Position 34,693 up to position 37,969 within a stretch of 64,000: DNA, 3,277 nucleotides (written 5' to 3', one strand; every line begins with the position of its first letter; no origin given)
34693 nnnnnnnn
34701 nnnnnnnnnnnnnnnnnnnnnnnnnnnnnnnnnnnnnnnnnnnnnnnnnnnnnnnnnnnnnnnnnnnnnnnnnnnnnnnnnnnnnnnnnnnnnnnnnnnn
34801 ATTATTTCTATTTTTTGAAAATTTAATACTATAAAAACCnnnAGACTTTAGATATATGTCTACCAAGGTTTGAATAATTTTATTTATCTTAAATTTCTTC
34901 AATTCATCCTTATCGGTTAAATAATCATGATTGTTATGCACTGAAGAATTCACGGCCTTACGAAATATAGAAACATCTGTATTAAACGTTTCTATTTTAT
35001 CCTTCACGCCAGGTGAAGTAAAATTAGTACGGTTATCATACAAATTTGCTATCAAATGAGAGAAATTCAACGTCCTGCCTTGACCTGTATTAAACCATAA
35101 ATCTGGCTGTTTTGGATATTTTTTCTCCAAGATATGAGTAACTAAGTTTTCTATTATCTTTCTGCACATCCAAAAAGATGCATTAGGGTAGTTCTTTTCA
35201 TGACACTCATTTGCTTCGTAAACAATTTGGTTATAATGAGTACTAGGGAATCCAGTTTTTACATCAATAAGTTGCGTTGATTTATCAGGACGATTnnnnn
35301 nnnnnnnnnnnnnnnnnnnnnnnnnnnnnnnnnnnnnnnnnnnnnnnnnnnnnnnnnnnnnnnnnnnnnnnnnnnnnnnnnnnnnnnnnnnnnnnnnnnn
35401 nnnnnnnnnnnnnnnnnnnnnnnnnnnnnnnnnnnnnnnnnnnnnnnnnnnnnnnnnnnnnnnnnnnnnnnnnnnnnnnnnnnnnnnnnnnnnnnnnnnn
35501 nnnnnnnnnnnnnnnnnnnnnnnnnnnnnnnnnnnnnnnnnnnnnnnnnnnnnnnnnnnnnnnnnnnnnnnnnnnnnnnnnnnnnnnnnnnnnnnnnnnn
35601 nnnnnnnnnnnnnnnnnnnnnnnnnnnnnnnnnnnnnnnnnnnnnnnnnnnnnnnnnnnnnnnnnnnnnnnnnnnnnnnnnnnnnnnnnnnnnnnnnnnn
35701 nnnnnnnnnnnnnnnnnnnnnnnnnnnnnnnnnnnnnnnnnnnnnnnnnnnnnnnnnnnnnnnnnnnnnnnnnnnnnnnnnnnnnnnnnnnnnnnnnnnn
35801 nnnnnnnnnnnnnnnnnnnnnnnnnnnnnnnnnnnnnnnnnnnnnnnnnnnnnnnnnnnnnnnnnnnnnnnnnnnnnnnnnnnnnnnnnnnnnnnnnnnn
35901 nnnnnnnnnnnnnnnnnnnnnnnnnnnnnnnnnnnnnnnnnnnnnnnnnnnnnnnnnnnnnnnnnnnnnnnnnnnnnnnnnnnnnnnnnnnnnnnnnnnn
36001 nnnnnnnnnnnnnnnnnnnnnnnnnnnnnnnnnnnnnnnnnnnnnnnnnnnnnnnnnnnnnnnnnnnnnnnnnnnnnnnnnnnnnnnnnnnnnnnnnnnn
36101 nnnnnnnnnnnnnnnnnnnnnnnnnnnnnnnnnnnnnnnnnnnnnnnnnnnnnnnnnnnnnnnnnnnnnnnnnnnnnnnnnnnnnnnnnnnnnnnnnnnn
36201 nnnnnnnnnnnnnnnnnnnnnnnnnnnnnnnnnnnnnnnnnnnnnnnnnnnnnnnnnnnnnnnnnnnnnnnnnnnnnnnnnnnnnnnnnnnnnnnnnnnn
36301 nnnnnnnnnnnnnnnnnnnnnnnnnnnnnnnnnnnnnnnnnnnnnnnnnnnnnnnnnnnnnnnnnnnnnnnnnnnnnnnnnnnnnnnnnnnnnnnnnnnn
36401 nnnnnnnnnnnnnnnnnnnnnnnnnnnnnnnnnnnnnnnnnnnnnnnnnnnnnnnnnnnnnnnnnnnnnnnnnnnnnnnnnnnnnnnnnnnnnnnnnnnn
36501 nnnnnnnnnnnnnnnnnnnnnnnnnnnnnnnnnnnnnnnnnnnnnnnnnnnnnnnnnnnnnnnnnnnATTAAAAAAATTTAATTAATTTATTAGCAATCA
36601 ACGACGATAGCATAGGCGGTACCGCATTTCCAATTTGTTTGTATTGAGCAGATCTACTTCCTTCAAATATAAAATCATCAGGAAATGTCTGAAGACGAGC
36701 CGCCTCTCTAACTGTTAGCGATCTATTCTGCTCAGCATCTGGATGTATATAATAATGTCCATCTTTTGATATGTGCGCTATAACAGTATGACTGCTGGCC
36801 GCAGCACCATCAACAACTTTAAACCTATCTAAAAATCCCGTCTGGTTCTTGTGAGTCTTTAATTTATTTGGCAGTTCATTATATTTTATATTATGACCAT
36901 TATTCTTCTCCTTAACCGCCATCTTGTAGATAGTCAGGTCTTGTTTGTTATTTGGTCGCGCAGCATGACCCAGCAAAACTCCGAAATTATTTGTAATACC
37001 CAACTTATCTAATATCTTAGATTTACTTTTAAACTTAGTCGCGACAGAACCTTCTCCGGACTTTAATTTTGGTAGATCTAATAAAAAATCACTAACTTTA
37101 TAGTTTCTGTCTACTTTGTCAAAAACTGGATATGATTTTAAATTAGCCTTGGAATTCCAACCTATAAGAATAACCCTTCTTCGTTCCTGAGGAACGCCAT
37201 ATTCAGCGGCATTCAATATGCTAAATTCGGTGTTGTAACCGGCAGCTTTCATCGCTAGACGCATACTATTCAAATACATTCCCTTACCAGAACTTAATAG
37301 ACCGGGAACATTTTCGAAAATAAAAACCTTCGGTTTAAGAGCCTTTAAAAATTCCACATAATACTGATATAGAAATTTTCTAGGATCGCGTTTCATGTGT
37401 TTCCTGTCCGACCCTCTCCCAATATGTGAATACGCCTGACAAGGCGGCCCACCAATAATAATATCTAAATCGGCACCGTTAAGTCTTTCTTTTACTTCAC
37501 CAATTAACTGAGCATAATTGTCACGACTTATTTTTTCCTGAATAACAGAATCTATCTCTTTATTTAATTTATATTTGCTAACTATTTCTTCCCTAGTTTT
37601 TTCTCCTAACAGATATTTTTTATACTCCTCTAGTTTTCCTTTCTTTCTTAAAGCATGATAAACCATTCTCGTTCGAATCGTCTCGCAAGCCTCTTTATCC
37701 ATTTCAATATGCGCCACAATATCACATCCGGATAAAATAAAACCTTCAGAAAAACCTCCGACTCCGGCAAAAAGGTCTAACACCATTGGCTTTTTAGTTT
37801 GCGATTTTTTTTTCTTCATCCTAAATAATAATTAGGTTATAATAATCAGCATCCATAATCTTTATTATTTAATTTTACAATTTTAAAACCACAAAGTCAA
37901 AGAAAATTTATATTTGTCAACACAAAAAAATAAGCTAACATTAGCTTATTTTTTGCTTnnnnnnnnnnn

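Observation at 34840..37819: C5 cytosine methyltransferase translationally coupled to a MORC-like GHKL ATPase: candidate uncharacterised restriction or defence module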

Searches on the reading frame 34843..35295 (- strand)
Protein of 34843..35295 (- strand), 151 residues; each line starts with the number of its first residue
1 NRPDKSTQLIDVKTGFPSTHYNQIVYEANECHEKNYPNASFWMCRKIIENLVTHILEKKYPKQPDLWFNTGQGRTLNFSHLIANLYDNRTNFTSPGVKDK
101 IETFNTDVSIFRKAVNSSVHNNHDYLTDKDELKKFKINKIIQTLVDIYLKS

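Call 27: search_protein_families(library=pfam, max_evalue=10, proteins=[window:34843-35295:-])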
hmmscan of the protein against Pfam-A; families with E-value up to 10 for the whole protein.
seq(151 aa): 2 families
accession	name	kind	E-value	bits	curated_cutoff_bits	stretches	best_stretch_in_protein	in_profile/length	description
PF23216.1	WH_CYT4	-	0.056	14.1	27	1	99-147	6-54/97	Mitochondrial protein cyt-4, winged helix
PF07860.16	CCD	-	0.092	13.2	25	1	96-133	90-127/130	WisP family C-Terminal Region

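Call 36: predict_structure(alignment_id=A2)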
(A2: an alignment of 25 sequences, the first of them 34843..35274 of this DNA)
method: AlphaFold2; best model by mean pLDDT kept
length: 144 residues; sequences in the alignment: 25
mean_pLDDT: 93.5   pTM: 0.89
mean pLDDT of the five models: 93.5, 93.4, 92.8, 92.6, 92.2
residues with pLDDT >= 90: 123; 70-90: 17; 50-70: 4; < 50: 0
segments of 3 or more residues with pLDDT < 50: none
pLDDT, mean of each block of 10 residues (from residue 1): 89 94 96 95 98 97 95 97 96 97 89 73 94 97 94
secondary structure, 60 per line:
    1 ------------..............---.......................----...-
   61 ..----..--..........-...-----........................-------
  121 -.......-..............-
elements in order: H13-26 H30-52 H71-80 H90-113 H122-128 H130-143

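Call 72: search_protein_families(library=padloc, alignment_id=A2, max_evalue=1)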
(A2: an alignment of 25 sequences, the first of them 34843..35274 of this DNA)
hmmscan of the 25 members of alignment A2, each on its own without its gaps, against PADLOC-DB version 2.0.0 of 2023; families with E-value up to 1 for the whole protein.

A. member 1, window:34843-35274:- (144 aa): 1 family
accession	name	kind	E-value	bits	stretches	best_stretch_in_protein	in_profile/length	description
PDLC01965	CARF_HEPN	-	0.0027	14.9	1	65-140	63-141/328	-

B. families by the number of members that match (of 25 scanned): 8 families
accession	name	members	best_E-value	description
PDLC04013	PD-Lambda-5_A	5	0.00037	-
PDLC04017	PD-Lambda-5_A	1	8.5e-05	-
PDLC01800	CARF1--CARF_HEPN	1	0.00089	-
PDLC00189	HamB1|HamB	1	0.0013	DEAD-box helicase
PDLC01965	CARF_HEPN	1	0.0027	-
PDLC01736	TniQ_IF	1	0.008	TniQ_1_I-F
PDLC00485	JetB1|JetB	1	0.016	DUF4194 domain; MukE-like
PDLC03934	RmrT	1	0.025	-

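Call 73: search_protein_families(library=pfam, alignment_id=A2, max_evalue=1)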
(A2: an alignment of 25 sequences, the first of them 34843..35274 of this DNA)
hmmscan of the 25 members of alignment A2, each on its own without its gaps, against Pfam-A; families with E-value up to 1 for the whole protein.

A. member 1, window:34843-35274:- (144 aa): 2 families
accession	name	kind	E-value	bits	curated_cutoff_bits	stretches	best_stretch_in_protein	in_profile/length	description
PF23216.1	WH_CYT4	-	0.057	14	27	1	92-140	6-54/97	Mitochondrial protein cyt-4, winged helix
PF07860.16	CCD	-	0.082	13.4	25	1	89-126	90-127/130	WisP family C-Terminal Region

B. families by the number of members that match (of 25 scanned): 29 families (the first 25 are shown)
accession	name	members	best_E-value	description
PF18928.5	DUF5677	3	0.00015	Family of unknown function (DUF5677)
PF23216.1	WH_CYT4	3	0.057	Mitochondrial protein cyt-4, winged helix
PF21705.3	p55_CTD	2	0.061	p55, C-terminal domain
PF17315.7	FMP23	1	0.016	Found in mitochondrial proteome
PF07796.16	DUF1638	1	0.032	Protein of unknown function (DUF1638)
PF04435.23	SPK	1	0.034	Domain of unknown function (DUF545)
PF23202.1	PAH_ZNF598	1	0.049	ZNF598 PAH domain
PF07568.18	HisKA_2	1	0.054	Histidine kinase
PF07108.16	PipA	1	0.055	PipA protein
PF25273.1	DUF7869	1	0.055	Domain of unknown function (DUF7869)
PF21047.3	HEAT_Maestro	1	0.059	Maestro, HEAT repeats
PF08583.15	Cmc1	1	0.06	Cytochrome c oxidase biogenesis protein Cmc1 like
PF15515.12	MvaI_BcnI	1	0.066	MvaI/BcnI restriction endonuclease family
PF19274.4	PI4K_N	1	0.07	PI4-kinase N-terminal region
PF17472.7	DUF5425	1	0.072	Family of unknown function (DUF5425)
PF13643.11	DUF4145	1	0.097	Domain of unknown function (DUF4145)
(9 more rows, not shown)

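Call 80: search_protein_representatives(alignment_id=A2)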
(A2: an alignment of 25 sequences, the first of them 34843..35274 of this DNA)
Query: 25 sequences, 143 profile positions. Proteins with E-value up to 0.001 (for the whole library): 577; up to 1e-10: 426; up to 1e-30: 38. The best 150 are listed.
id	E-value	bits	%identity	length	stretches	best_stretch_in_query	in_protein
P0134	1.8e-53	196.4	-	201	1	2-143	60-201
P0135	3.0e-52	192.5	-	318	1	2-143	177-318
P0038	1.8e-50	186.7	-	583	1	2-141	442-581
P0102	3.3e-48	179.4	-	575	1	2-142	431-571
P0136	4.7e-48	178.9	-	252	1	2-143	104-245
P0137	6.1e-48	178.5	-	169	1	1-142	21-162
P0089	1.0e-47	177.8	-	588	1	1-142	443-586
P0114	3.8e-47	176.0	-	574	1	2-143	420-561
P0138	5.5e-47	175.4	-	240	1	1-143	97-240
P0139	2.4e-46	173.4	-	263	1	2-141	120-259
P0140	5.3e-46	172.2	-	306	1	1-142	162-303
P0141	5.4e-46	172.2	-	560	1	2-142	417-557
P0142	3.0e-45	169.8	-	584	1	1-143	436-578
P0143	2.2e-44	167.0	-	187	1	2-142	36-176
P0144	1.3e-43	164.5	-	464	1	1-141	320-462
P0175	2.3e-28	115.0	-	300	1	8-143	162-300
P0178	4.3e-28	114.2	-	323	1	11-139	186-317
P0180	7.0e-27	110.2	-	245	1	5-142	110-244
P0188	8.4e-26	106.8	-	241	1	6-139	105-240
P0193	4.9e-25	104.3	-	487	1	5-136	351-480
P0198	2.3e-24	102.1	-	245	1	13-140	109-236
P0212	4.4e-23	97.9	-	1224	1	5-141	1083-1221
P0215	9.7e-23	96.8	-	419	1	8-142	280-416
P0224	4.4e-22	94.7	-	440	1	11-138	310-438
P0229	5.9e-22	94.3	-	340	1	8-142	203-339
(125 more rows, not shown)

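Call 81: search_protein_families(library=pfam, max_evalue=0.01, proteins=[P0180, P0188, P0175, P0178, P0212, P0193, P0215, P0224, P0229, P0198])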
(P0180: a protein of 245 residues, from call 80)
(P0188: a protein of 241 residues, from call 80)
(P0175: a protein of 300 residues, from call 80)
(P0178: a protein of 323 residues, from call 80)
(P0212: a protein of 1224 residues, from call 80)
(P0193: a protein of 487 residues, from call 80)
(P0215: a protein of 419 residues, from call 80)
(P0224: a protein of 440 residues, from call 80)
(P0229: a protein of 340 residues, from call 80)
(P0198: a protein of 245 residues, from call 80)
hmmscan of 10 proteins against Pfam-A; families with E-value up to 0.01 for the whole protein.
P0180 (245 aa): 0 families

P0188 (241 aa): 0 families

P0175 (300 aa): 0 families

P0178 (323 aa): 2 families
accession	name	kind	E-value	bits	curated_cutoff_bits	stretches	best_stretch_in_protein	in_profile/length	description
PF10073.14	GapR_DNA-bd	-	0.0015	18.6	22.6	1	12-67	2-54/72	GapR-like, DNA-binding domain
PF13093.11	FTA4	-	0.0088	16.3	24.8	0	121-304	98-184/199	Kinetochore complex Fta4 of Sim4 subunit, or CENP-50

P0212 (1224 aa): 7 families
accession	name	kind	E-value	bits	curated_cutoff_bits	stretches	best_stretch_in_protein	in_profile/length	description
PF05048.19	NosD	-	2.4e-26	92.9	23.6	3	164-279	61-178/212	Periplasmic copper-binding protein (NosD)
PF13229.12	Beta_helix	-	5.7e-22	78.5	25.9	2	95-239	4-149/158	Right handed beta helix region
PF00041.27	fn3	-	1.3e-06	29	25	0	509-580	16-80/84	Fibronectin type III domain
PF25788.1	Ig_Rha78A_N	-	0.00015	22.4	27.4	0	399-486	11-100/105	Rha78A-like, N-terminal immunoglobulin domain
PF10342.15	Kre9_KNH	-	0.00016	22.8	24.6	0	821-898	2-79/94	Kre9/KNH-like N-terminal Ig-like domain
PF19077.6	Big_13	-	0.0034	18.3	27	0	437-488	51-101/102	Bacterial Ig-like domain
PF18884.5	TSP3_bac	-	0.0045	17.2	25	0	919-931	1-13/22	Bacterial TSP3 repeat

P0193 (487 aa): 0 families

P0215 (419 aa): 0 families

P0224 (440 aa): 0 families

P0229 (340 aa): 0 families

P0198 (245 aa): 0 families

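Call 82: fold_search(model_id=the predicted structure, library=pdb)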
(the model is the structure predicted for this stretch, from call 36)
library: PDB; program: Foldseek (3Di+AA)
matches with E <= 10: 166; with E <= 0.001: 0
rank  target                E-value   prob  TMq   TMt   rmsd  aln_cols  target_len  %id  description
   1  2q00_A                2.4e-01  0.99  0.59  0.69   3.8       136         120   15  Crystal structure of the P95883_SULSO protein from Sulfolobus solfataricus. NESG target SsR10. (released 2007-05-29)
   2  2l7n_MODEL_1_A        4.3e-01  0.38  0.34  0.30  18.0       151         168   11  Solution Structure of the R5 Domain of Talin (released 2011-12-14)
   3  2q00_B                6.4e-01  0.94  0.57  0.65   3.9       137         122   14  Crystal structure of the P95883_SULSO protein from Sulfolobus solfataricus. NESG target SsR10. (released 2007-05-29)
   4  6kcr_C                1.2e+00  0.41  0.44  0.40   6.1       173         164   10  X-ray structure of the MtlR-HPr complex from Escherichia coli (released 2019-10-09)
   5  8ka6_B                1.2e+00  0.38  0.40  0.39   7.1       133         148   14  De novo design protein -NA7 (released 2024-08-07)
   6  6iuh_A                1.3e+00  0.21  0.30  0.34  13.1       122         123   11  Crystal structure of GIT1 PBD domain in complex with Liprin-alpha2 (released 2019-02-20)
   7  1szi                  1.3e+00  0.15  0.28  0.22  16.2       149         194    7  Crystal Structure of the C-terminus of TIP47 (released 2004-07-27)
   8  1ory_A                1.3e+00  0.10  0.22  0.25  15.7       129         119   14  FLAGELLAR EXPORT CHAPERONE IN COMPLEX WITH ITS COGNATE BINDING PARTNER (released 2003-09-16)
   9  5kzl                  1.8e+00  0.10  0.26  0.21  11.5       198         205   10  Structure of Heme Oxygenase from Leptospira interrogans (released 2017-07-26)
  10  2jpu_MODEL_1_A        1.8e+00  0.51  0.50  0.55   6.2       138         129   17  solution structure of NESG target SsR10, Orf c02003 protein (released 2007-07-03)
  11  4k0d_B                1.8e+00  0.11  0.29  0.29  17.3       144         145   14  Periplasmic sensor domain of sensor histidine kinase, Adeh_2942 (released 2013-06-12)
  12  7uj2_B                1.8e+00  0.08  0.22  0.21  15.3       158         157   15  OspC Type B (released 2023-04-05)
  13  1dov                  2.0e+00  0.18  0.35  0.29  13.7       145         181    8  CRYSTAL STRUCTURE OF THE ALPHA-CATENIN DIMERIZATION DOMAIN (released 2000-07-12)
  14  8ka6_A                2.1e+00  0.25  0.40  0.40   7.4       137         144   14  De novo design protein -NA7 (released 2024-08-07)
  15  6ob6_A                2.1e+00  0.06  0.22  0.11  16.5       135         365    8  Human equilibrative nucleoside transporter-1, S-(4-nitrobenzyl)-6-thioinosine bound, merohedrally twinned (released 2019-07-03)
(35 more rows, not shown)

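Call 84: find_encoding_contigs(protein=P0175, flank=4000, max_places=3)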
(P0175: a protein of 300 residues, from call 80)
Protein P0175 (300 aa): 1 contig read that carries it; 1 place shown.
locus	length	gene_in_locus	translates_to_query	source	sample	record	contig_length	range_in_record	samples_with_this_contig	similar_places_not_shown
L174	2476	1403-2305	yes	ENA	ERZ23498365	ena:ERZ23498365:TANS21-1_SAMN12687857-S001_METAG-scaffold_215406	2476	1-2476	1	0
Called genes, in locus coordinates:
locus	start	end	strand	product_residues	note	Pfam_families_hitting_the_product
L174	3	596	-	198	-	?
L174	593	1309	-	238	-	PF10584:Proteasome_A_N, PF00227:Proteasome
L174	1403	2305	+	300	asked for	-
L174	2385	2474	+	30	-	?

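Call 88: search_solved_structures(query=A2, max_evalue=10)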
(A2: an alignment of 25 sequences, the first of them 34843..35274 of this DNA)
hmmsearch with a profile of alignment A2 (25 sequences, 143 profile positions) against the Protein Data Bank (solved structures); distinct sequences matched with E-value up to 10: 10.
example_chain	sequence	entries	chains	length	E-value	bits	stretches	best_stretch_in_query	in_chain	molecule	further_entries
4h0f_A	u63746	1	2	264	0.013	18.5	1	79-131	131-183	Laminin-binding surface protein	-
3hjt_A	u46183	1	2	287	0.015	18.3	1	79-131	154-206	Lmb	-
3gi1_A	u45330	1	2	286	0.018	18.1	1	79-131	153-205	Laminin-binding protein of group A streptococci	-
3fx7_A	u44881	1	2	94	0.057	16.5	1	65-113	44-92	Putative uncharacterized protein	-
2gts_A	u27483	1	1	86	0.13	15.3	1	65-105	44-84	hypothetical protein HP0062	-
4hph_A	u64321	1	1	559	0.87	12.6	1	18-64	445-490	Sucrose isomerase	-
4hoz_A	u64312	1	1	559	0.97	12.5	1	18-64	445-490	Sucrose isomerase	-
4hp5_A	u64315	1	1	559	1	12.4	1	18-64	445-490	Sucrose isomerase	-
4hox_A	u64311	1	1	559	1.1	12.3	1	18-64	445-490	Sucrose isomerase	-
4how_A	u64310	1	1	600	1.2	12.2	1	18-64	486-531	Sucrose isomerase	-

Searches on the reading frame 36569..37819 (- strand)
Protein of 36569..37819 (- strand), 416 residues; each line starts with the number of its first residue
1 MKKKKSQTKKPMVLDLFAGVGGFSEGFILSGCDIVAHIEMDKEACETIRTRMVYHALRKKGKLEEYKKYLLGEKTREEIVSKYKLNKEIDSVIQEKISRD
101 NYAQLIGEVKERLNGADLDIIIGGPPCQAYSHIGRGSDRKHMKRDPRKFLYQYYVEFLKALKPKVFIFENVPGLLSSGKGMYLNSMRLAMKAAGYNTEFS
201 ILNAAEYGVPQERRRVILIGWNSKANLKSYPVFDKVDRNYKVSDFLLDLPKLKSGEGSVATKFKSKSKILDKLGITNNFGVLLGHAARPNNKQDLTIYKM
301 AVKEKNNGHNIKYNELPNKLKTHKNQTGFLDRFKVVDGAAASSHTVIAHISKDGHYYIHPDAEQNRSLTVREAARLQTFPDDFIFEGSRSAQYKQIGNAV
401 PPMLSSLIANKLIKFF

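Call 6: search_protein_families(library=pfam, proteins=[window:36569-37819:-], max_evalue=0.01)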
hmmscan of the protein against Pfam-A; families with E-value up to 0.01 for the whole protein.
window:36569-37819:- (416 aa): 2 families
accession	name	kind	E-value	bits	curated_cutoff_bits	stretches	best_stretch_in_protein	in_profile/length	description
PF00145.23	DNA_methylase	-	2.9e-67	227.9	22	2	75-414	30-324/324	C-5 cytosine-specific DNA methylase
PF03602.21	Cons_hypoth95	-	0.0084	16.2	24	0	8-58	40-90/182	Conserved hypothetical protein 95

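Call 7: search_protein_families(library=padloc, proteins=[window:36569-37819:-], max_evalue=0.01)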
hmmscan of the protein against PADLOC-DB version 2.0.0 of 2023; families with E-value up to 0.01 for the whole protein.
window:36569-37819:- (416 aa): 63 families (the best 25 are shown)
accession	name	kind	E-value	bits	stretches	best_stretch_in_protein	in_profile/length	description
PDLC02649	DrmMII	-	2.8e-164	545.1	1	9-414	3-416/422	DrmMII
PDLC03232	MTase_II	-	1.3e-96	322.2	1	10-410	3-454/465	Type II methyltransferase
PDLC03234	MTase_II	-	3.9e-80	267.9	1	8-414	2-364/375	Type II methyltransferase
PDLC03378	MTase_II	-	7e-80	266.9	2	75-415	32-329/344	Type II methyltransferase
PDLC03326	MTase_II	-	7.3e-71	237.5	2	108-414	65-374/412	Type II methyltransferase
PDLC02656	DrmMII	-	1e-67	227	2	9-250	3-233/491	DrmMII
PDLC03272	MTase_II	-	2.4e-67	225.8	1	3-414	67-388/407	Type II methyltransferase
PDLC00033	DruM2|DruM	-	4.3e-63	211.8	2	79-413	55-361/368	DNA cytosine methylase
PDLC02648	DrmMII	-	3.3e-59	198.9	3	280-414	316-449/468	DrmMII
PDLC03237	MTase_II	-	4.6e-59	198.3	2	7-229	790-976/1036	Type II methyltransferase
PDLC00026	DruM2|DruM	-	4.5e-56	188.8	1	9-413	3-315/336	DNA cytosine methylase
PDLC00027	DruM2|DruM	-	8.8e-50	168.1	3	106-224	60-174/361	DNA cytosine methylase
PDLC03307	MTase_II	-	1.3e-49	167.4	3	191-414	159-367/382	Type II methyltransferase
PDLC00031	DruM2|DruM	-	1.5e-48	163.7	3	113-222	67-172/361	DNA cytosine methylase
PDLC03225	MTase_II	-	4.4e-43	145.9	3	186-415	365-597/615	Type II methyltransferase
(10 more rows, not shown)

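Call 9: search_protein_families(library=ncbifam, proteins=[window:36569-37819:-], max_evalue=0.1)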
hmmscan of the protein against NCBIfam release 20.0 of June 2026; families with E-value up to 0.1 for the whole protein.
window:36569-37819:- (416 aa): 2 families
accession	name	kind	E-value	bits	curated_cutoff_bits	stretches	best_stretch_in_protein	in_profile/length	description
TIGR00675.1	dcm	superfamily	1.8e-58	198.8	100.65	1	13-412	1-329/329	DNA (cytosine-5-)-methyltransferase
NF007772.0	PRK10458.1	subfamily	2.7e-12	46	710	1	12-240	90-305/472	DNA cytosine methylase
